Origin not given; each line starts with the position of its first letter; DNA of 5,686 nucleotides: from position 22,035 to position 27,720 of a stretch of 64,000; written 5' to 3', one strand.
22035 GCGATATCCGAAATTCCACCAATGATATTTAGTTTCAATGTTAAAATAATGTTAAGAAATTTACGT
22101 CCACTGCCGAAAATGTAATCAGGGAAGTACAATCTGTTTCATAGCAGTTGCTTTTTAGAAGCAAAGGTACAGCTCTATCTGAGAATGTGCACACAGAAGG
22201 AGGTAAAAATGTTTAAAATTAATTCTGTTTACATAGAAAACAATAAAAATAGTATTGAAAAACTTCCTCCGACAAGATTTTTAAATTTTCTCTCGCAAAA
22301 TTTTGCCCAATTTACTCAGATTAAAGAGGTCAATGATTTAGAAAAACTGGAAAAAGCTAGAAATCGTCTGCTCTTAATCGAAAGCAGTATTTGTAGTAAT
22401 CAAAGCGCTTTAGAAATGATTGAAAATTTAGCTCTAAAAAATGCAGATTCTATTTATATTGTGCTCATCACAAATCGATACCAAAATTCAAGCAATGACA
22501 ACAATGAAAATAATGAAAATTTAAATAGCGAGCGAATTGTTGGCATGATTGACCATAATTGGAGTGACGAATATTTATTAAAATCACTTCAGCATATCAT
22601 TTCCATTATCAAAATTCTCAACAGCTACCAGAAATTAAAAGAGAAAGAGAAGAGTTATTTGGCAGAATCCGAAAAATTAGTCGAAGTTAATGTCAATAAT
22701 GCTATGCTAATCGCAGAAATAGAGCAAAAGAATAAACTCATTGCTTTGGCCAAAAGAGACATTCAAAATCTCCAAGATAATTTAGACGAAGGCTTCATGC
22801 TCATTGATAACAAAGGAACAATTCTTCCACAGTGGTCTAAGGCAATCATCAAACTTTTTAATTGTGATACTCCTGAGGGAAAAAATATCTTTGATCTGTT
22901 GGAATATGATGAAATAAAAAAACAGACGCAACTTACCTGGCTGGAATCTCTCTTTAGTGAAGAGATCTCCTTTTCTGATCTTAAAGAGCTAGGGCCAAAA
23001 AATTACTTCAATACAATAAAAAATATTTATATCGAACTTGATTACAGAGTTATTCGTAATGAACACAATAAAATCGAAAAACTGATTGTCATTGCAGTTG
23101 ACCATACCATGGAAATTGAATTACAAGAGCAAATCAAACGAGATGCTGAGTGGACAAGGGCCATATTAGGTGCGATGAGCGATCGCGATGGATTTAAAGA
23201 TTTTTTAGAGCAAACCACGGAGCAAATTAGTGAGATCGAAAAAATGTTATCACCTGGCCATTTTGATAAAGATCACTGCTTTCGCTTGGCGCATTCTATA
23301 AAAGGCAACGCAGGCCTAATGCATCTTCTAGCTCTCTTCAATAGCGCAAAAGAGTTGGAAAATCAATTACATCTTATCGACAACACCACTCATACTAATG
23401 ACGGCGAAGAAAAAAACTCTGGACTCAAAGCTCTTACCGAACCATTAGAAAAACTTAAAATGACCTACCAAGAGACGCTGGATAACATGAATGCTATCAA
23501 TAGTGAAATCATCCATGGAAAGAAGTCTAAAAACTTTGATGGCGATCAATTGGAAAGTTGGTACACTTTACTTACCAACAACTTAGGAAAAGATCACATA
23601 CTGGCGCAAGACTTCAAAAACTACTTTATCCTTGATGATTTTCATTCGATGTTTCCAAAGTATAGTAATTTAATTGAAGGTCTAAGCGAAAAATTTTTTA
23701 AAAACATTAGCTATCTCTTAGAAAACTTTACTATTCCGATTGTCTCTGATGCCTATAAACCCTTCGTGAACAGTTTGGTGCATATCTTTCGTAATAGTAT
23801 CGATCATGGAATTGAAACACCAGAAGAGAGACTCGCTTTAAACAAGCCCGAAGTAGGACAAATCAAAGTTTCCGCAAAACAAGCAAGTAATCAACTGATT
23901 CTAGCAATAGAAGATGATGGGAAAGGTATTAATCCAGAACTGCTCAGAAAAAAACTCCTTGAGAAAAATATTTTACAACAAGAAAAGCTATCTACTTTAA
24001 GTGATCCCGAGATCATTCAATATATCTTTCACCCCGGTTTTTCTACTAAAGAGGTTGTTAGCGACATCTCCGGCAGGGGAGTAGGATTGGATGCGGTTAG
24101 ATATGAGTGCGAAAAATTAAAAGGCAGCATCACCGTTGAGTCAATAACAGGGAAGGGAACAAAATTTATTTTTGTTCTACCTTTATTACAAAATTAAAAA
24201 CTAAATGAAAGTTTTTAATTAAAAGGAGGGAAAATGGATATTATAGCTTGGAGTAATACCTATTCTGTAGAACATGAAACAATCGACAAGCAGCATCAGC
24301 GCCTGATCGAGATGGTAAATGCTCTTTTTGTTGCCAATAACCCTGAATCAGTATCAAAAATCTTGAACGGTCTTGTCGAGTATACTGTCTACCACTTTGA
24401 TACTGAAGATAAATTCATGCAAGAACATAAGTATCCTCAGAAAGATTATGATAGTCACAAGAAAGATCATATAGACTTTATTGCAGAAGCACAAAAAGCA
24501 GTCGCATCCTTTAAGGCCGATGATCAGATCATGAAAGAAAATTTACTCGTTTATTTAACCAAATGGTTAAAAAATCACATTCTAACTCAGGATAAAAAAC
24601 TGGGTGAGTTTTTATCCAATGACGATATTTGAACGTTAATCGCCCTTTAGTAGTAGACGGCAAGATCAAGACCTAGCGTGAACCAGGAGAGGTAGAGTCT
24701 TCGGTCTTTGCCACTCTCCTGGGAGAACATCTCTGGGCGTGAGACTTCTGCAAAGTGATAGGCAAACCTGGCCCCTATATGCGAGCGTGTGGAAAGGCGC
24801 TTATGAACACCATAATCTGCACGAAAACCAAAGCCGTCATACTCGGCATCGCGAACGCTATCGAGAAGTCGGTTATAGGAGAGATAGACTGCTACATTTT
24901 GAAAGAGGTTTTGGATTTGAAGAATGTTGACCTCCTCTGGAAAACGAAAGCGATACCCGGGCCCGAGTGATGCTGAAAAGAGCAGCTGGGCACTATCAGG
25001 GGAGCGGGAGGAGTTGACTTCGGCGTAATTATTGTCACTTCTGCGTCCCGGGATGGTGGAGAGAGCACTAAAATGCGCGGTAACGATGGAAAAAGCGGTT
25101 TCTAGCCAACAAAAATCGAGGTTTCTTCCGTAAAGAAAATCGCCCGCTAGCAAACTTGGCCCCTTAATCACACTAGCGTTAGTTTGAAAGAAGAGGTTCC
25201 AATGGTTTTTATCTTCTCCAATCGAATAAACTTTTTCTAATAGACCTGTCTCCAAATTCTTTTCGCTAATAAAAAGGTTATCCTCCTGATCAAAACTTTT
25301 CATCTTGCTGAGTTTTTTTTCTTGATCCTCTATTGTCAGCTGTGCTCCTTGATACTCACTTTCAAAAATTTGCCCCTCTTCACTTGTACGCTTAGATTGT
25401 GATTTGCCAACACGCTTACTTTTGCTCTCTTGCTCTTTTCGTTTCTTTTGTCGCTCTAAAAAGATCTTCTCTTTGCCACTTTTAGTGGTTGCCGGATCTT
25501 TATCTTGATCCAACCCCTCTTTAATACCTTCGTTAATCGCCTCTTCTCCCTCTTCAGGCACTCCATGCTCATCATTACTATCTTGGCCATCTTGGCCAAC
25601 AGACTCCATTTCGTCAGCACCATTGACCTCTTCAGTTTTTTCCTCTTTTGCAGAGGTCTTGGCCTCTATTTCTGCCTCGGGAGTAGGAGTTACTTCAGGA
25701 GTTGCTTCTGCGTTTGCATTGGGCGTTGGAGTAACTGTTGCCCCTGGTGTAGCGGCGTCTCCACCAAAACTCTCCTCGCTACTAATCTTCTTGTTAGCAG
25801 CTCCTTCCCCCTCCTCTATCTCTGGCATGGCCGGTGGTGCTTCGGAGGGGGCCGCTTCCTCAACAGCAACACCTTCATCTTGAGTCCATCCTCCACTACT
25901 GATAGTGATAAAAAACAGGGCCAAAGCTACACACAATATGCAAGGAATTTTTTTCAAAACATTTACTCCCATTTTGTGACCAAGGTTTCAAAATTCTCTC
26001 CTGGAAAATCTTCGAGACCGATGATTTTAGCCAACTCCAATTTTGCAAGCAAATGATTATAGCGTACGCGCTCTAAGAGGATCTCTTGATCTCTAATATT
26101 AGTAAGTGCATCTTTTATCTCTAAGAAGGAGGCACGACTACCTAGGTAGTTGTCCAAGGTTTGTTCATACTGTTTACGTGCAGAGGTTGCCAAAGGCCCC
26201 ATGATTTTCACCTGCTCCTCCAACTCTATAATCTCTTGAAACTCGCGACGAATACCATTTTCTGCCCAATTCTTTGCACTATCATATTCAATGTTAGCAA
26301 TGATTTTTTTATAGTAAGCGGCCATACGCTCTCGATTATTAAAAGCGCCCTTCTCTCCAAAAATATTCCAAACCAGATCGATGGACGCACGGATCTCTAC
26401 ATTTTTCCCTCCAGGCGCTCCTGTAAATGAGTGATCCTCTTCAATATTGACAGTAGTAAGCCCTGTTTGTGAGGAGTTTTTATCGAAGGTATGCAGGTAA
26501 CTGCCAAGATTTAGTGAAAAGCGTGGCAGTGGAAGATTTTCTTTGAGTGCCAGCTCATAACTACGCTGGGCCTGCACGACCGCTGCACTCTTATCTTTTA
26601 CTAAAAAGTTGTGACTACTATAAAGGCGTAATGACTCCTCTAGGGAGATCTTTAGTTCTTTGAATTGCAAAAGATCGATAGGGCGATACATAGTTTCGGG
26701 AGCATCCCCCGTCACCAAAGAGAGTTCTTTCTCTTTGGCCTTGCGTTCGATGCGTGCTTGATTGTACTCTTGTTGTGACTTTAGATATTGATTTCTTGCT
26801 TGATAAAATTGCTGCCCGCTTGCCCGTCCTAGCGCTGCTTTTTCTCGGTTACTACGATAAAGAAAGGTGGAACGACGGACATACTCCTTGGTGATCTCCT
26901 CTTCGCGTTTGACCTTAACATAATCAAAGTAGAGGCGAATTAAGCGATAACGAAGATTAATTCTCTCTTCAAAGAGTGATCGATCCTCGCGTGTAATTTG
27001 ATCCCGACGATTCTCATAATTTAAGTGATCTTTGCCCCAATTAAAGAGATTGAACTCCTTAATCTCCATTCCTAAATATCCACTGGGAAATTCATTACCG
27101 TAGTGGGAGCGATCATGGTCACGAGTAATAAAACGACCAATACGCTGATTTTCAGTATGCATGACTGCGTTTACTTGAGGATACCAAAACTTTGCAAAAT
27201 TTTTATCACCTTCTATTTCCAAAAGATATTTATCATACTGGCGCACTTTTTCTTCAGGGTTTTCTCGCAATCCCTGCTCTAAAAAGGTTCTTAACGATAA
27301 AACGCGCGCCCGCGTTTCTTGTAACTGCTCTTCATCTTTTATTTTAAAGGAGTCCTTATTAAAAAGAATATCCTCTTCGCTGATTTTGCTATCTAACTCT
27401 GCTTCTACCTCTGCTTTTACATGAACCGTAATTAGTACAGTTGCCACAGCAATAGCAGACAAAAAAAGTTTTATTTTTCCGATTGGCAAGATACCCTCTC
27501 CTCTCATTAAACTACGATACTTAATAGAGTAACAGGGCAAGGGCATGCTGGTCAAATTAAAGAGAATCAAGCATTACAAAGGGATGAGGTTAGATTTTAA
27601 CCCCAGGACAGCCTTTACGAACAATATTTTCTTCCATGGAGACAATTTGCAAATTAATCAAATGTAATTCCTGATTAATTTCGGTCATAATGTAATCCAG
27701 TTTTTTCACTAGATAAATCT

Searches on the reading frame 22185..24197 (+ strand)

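Call 60: search_protein_families(library=pfam, proteins=[window:22185-24197:+], max_evalue=0.001)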
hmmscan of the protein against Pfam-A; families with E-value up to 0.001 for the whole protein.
window:22185-24197:+ (670 aa): 3 families
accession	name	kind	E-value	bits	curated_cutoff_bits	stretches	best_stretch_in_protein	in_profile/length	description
PF02518.31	HATPase_c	-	1.9e-16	60.9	26.4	1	530-667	5-109/111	Histidine kinase-, DNA gyrase B-, and HSP90-like ATPase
PF01627.28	Hpt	-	9.1e-09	35.9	24.6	1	338-401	4-60/84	Hpt domain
PF00989.32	PAS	-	0.00057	20.3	22.6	0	192-303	2-109/113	PAS fold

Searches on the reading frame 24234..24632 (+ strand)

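Call 60: search_protein_families(library=pfam, proteins=[window:24234-24632:+], max_evalue=0.001)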
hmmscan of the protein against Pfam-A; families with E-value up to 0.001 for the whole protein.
window:24234-24632:+ (132 aa): 1 family
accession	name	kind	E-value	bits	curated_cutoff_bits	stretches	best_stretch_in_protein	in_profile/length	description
PF01814.28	Hemerythrin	-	7.3e-12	46.3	25.3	1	15-125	4-125/127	Hemerythrin HHE cation binding domain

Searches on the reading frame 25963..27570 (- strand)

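Call 60: search_protein_families(library=pfam, proteins=[window:25963-27570:-], max_evalue=0.001)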
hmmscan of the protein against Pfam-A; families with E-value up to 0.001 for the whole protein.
window:25963-27570:- (535 aa): 1 family
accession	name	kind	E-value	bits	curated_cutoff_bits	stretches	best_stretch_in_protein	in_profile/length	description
PF02321.23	OEP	-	8.7e-16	58.7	22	2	116-288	22-187/187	Outer membrane efflux protein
